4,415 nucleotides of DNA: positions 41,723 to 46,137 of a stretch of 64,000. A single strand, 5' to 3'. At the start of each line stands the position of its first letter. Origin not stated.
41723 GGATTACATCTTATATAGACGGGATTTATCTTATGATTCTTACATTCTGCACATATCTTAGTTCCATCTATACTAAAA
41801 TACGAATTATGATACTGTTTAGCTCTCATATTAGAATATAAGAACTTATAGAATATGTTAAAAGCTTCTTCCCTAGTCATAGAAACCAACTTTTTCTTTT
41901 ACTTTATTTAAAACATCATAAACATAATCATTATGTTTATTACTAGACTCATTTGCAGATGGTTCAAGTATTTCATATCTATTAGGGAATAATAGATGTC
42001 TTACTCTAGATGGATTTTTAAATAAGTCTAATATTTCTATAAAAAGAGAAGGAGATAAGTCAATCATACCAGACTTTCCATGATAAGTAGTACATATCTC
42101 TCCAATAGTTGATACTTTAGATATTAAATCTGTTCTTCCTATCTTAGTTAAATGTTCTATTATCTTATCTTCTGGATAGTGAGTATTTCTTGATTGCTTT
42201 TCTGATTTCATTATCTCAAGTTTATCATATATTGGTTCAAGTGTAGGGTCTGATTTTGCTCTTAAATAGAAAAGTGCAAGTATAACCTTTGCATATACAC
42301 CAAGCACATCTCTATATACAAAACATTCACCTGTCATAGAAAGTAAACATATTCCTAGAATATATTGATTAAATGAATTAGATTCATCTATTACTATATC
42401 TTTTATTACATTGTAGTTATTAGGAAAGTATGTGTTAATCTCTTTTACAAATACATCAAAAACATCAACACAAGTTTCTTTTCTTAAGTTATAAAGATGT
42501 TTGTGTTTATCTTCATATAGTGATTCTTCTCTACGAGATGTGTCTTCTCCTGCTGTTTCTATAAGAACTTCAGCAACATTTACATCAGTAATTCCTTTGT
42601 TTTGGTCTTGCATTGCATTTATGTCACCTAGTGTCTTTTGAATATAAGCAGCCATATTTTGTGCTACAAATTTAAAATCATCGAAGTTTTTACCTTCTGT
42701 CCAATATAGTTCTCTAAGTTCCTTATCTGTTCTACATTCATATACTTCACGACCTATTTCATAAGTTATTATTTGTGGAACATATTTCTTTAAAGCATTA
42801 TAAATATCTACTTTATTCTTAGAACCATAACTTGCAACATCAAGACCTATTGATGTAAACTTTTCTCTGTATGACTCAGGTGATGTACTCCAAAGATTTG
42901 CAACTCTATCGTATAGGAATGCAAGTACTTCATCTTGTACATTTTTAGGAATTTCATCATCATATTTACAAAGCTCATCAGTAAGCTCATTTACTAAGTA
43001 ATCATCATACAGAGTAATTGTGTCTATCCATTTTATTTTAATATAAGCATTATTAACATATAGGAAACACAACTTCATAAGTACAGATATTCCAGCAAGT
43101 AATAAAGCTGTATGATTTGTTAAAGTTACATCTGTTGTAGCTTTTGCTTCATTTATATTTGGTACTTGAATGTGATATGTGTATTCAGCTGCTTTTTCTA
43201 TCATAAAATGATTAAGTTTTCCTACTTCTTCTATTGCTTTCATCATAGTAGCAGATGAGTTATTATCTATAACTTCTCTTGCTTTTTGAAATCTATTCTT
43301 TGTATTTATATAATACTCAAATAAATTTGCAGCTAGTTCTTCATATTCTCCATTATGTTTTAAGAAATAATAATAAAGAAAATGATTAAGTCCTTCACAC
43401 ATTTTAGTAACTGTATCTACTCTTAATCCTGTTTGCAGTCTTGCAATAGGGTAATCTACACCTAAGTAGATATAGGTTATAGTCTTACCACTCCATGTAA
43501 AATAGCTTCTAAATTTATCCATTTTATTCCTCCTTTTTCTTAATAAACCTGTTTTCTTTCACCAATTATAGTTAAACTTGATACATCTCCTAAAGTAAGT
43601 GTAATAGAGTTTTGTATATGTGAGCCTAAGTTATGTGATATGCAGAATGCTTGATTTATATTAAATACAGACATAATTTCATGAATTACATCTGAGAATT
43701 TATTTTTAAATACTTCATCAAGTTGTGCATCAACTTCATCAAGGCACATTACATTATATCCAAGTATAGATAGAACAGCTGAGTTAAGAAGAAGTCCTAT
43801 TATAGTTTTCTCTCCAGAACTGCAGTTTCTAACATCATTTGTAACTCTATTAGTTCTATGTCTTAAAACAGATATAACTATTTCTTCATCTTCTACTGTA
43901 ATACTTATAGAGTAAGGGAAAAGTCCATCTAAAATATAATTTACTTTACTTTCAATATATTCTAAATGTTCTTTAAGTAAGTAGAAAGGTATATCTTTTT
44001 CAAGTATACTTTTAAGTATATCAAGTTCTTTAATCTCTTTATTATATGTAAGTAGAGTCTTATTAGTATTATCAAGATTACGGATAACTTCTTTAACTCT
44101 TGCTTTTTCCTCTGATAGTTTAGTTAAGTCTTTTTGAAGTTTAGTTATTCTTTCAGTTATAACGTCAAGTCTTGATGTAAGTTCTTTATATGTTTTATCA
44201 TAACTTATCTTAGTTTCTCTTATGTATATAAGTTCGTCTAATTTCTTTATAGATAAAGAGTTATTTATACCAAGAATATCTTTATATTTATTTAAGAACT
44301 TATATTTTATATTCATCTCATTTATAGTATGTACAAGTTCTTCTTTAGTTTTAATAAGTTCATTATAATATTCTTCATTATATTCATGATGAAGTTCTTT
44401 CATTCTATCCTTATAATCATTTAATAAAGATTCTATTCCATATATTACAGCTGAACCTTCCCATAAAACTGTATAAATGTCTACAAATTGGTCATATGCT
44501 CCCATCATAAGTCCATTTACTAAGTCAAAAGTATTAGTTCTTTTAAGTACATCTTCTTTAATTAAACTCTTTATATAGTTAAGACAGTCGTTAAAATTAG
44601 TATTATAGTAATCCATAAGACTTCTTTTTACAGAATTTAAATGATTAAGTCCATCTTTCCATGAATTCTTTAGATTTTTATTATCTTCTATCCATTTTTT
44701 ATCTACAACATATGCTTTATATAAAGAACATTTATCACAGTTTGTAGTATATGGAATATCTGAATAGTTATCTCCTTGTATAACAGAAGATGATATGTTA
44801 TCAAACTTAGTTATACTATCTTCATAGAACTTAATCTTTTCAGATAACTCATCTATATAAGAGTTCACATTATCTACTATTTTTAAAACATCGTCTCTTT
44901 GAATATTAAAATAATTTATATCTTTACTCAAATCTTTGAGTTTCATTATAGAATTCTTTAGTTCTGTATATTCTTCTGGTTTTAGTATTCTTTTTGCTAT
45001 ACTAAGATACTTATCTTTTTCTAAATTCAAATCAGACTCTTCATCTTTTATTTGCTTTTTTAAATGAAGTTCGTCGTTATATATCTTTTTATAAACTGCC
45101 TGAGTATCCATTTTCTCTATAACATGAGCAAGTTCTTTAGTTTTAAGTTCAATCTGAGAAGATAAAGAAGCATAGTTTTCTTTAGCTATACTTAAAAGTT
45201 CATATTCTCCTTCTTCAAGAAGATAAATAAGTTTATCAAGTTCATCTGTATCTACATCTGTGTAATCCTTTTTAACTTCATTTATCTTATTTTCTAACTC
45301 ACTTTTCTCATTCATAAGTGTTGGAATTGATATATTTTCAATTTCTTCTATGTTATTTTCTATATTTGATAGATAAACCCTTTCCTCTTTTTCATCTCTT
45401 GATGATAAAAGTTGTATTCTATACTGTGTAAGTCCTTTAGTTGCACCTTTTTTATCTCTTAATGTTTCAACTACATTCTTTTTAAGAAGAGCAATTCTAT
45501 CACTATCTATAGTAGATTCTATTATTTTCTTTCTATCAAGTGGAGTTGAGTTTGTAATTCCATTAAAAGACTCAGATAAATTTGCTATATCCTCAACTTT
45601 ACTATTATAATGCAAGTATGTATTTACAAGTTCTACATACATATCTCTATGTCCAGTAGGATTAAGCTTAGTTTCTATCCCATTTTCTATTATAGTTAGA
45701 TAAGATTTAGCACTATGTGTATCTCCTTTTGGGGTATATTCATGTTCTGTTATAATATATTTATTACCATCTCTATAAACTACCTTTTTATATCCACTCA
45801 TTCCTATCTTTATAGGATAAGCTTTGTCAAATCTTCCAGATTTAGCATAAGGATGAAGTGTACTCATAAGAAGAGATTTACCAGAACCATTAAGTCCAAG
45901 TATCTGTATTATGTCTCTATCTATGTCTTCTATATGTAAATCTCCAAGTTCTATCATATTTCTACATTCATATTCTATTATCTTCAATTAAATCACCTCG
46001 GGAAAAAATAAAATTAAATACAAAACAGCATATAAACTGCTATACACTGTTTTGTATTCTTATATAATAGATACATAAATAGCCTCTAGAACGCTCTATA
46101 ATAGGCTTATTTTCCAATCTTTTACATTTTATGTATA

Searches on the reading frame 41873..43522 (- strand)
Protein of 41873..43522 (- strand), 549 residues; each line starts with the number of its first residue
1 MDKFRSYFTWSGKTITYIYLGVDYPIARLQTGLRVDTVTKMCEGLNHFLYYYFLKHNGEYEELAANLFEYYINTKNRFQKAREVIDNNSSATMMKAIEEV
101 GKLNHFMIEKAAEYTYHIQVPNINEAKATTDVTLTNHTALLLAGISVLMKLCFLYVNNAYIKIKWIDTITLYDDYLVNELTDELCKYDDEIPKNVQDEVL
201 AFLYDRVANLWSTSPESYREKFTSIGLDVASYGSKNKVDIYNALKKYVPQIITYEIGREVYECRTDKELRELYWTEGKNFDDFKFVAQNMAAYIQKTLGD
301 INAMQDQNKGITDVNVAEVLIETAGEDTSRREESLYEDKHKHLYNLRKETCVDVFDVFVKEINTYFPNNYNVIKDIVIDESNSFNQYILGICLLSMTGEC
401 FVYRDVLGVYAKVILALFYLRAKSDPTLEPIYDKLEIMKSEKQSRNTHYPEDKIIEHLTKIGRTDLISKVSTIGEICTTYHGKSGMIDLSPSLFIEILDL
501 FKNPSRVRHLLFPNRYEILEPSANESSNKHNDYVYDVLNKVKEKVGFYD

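Call 35: search_protein_families(library=phrogs, proteins=[window:41873-43522:-], max_evalue=0.00001)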
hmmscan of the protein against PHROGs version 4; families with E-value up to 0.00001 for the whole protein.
window:41873-43522:- (549 aa): 0 families

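Call 95: search_solved_structures(query=window:41873-43522:-, max_evalue=1)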
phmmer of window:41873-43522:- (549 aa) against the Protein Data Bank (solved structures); distinct sequences matched with E-value up to 1: 4.
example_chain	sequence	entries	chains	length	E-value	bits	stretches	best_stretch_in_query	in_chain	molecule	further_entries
3qnk_A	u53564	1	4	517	0.0054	18.8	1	187-289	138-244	Putative lipoprotein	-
8yvw_A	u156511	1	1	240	0.47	12.4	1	188-263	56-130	(S)-2-haloacid dehalogenase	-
3smv_A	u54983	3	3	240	0.49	12.3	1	188-263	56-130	(S)-2-haloacid dehalogenase | L-azetidine-2-carboxylate hydrolase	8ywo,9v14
6q1h_A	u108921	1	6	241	0.88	11.5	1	356-428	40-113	Bacterial protein ORF C62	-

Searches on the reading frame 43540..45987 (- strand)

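Call 35: search_protein_families(library=phrogs, proteins=[window:43540-45987:-], max_evalue=0.00001)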
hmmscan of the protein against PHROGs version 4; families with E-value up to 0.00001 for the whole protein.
window:43540-45987:- (815 aa): 1 family
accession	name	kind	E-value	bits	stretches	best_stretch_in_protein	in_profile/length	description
phrog_77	-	DNA, RNA and nucleotide metabolism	1.3e-24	87.8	1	1-805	296-952/967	SbcC-like subunit of palindrome specific endonuclease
